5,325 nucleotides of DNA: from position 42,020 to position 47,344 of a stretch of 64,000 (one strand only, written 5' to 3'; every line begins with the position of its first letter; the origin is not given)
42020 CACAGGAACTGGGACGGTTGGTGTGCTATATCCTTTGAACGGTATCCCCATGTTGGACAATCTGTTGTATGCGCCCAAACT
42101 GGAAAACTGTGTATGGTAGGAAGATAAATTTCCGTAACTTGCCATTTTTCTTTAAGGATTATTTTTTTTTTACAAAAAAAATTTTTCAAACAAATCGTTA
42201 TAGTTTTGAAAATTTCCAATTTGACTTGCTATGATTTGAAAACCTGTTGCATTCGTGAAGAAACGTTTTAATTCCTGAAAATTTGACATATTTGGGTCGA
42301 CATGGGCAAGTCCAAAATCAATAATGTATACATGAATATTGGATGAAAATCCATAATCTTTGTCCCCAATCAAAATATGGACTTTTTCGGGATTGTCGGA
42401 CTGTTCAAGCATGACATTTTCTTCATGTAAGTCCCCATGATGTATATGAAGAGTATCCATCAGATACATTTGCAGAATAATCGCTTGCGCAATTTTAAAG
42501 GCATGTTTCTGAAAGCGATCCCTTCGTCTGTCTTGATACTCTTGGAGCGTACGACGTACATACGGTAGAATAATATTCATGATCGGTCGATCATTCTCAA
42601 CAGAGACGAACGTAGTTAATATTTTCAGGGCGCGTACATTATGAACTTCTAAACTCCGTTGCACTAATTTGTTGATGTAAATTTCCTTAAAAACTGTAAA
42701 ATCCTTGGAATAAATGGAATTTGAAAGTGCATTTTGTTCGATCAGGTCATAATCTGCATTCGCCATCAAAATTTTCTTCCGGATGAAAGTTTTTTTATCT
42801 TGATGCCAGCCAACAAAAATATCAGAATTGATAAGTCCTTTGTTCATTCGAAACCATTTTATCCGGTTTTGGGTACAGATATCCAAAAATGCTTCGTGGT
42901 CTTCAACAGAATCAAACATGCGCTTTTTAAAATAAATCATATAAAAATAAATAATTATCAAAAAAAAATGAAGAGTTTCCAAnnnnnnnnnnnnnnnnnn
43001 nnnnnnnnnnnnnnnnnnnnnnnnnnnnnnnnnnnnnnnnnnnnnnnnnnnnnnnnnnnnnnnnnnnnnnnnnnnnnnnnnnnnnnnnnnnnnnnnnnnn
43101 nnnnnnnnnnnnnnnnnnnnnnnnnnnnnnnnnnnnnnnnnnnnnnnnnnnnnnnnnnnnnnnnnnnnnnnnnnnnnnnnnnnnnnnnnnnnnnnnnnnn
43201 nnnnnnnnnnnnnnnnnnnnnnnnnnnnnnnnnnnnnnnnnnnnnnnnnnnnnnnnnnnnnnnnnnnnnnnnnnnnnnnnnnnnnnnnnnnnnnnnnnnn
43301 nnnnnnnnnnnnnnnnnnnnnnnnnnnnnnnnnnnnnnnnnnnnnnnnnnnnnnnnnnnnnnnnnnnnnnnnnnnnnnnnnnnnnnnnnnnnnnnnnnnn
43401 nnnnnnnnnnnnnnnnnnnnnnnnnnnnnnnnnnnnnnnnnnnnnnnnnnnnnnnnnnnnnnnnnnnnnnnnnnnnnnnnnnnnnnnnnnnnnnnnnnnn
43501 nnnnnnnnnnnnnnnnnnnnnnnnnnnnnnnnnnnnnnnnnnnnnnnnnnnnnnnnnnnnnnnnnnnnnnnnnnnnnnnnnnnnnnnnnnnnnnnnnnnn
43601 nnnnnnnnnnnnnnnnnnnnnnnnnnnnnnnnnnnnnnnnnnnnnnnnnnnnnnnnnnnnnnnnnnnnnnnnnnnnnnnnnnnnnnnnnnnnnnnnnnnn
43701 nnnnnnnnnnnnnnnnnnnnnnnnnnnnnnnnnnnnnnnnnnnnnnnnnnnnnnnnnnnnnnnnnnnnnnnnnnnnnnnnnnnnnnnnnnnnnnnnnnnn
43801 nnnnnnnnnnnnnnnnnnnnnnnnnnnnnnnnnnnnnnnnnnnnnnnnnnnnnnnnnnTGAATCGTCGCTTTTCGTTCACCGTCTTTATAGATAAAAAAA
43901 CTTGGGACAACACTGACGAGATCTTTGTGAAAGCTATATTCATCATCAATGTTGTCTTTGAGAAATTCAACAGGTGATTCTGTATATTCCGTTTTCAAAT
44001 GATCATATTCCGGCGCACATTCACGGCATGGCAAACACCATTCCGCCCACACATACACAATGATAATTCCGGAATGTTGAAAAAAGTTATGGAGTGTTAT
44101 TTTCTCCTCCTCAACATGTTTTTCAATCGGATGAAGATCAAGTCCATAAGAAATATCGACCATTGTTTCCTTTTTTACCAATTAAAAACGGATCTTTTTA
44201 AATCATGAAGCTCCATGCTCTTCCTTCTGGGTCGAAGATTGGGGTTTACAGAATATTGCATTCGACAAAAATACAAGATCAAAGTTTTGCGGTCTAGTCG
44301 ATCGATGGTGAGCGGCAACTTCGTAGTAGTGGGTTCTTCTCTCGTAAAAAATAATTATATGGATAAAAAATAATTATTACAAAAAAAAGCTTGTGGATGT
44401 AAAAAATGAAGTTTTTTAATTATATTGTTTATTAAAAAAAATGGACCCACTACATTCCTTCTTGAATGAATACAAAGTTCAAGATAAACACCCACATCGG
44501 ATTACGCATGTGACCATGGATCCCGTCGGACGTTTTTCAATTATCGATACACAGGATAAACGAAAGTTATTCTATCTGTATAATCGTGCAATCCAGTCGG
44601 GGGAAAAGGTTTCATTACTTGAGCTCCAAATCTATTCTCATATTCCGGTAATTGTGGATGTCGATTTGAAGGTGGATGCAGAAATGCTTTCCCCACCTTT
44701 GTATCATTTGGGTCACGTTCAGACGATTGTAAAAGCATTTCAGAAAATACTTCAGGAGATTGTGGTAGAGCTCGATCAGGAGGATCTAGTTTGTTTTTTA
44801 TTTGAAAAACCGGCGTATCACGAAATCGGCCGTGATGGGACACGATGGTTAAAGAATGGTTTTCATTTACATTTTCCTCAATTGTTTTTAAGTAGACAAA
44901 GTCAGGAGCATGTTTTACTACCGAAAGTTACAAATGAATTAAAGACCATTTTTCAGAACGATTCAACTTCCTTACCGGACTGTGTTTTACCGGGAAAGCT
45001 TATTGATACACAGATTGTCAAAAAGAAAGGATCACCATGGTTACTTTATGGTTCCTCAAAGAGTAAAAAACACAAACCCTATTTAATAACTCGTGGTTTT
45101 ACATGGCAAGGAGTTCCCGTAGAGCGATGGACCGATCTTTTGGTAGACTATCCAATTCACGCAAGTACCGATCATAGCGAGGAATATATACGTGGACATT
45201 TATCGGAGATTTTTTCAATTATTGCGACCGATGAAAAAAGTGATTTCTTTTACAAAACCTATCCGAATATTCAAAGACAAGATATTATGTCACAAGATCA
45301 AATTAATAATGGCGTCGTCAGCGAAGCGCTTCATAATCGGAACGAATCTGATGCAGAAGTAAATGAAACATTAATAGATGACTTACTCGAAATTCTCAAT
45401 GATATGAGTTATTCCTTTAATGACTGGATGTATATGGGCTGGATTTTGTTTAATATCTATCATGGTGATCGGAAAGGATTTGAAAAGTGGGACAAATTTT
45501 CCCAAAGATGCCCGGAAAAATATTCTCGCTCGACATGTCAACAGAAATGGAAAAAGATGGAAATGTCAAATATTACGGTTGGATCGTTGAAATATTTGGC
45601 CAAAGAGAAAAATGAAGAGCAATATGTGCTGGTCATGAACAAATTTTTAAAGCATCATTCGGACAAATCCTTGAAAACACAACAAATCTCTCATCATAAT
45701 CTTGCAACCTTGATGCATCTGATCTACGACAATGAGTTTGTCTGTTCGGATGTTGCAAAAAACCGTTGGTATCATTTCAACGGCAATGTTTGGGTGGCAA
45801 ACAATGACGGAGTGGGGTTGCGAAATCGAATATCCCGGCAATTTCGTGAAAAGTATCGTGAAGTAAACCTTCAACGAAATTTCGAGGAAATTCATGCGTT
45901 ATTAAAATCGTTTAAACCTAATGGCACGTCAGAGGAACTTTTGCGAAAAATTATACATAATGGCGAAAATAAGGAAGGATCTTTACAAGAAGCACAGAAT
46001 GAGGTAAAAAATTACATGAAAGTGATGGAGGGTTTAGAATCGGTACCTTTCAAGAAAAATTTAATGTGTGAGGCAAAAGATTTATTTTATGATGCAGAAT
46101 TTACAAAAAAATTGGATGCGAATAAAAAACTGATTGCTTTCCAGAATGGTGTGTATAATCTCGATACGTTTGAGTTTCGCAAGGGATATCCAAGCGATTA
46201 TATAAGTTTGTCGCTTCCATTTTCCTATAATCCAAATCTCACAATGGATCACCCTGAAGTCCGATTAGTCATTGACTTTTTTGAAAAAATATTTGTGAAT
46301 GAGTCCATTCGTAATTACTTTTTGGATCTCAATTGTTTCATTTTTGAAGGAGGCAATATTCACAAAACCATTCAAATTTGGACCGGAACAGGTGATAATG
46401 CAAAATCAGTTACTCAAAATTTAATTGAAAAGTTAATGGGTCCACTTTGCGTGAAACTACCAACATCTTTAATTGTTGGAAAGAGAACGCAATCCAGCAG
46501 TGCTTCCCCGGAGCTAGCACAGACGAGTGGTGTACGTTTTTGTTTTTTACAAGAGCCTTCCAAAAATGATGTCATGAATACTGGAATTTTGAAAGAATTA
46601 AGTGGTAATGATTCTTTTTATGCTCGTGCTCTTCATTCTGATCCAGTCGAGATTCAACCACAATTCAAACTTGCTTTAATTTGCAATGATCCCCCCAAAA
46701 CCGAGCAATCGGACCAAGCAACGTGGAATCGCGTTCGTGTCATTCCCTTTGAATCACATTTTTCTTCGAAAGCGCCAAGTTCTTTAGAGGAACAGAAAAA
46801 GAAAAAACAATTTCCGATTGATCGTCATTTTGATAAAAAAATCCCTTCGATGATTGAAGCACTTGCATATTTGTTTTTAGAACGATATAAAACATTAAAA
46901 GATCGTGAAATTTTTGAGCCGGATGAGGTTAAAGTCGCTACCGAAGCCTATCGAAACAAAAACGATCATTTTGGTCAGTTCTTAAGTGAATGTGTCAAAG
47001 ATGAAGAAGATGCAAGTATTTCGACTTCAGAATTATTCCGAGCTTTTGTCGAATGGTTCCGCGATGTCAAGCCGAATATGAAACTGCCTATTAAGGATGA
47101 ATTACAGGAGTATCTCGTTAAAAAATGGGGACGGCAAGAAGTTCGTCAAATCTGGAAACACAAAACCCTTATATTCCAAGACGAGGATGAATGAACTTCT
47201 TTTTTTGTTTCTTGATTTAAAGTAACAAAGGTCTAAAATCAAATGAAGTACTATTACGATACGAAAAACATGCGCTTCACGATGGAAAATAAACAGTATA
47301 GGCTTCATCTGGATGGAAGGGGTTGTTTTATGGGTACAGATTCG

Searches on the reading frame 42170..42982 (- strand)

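Call 32: search_protein_families(library=pfam, proteins=[window:42170-42982:-], max_evalue=0.001)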
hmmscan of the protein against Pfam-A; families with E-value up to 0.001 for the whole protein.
window:42170-42982:- (270 aa): 1 family
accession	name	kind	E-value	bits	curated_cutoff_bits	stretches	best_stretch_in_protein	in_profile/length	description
PF00069.31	Pkinase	-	4.4e-05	23.5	31.7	1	114-228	52-147/263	Protein kinase domain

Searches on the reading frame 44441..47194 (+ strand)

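Call 7: search_protein_families(library=pfam, proteins=[window:44441-47194:+], max_evalue=0.001)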
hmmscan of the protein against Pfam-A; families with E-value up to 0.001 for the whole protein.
window:44441-47194:+ (917 aa): 3 families
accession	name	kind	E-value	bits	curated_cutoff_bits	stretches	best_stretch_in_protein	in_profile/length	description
PF23162.1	AEP_C962R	-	5.8e-34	118.4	23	1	22-218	1-188/190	C962R protein N-terminal AEP domain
PF08706.16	D5_N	-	2.6e-18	67.2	22.4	1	423-608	2-137/145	D5 N terminal like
PF08707.16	PriCT_2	-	3.1e-14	53.5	22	1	313-387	2-77/77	Primase C terminal 2 (PriCT-2)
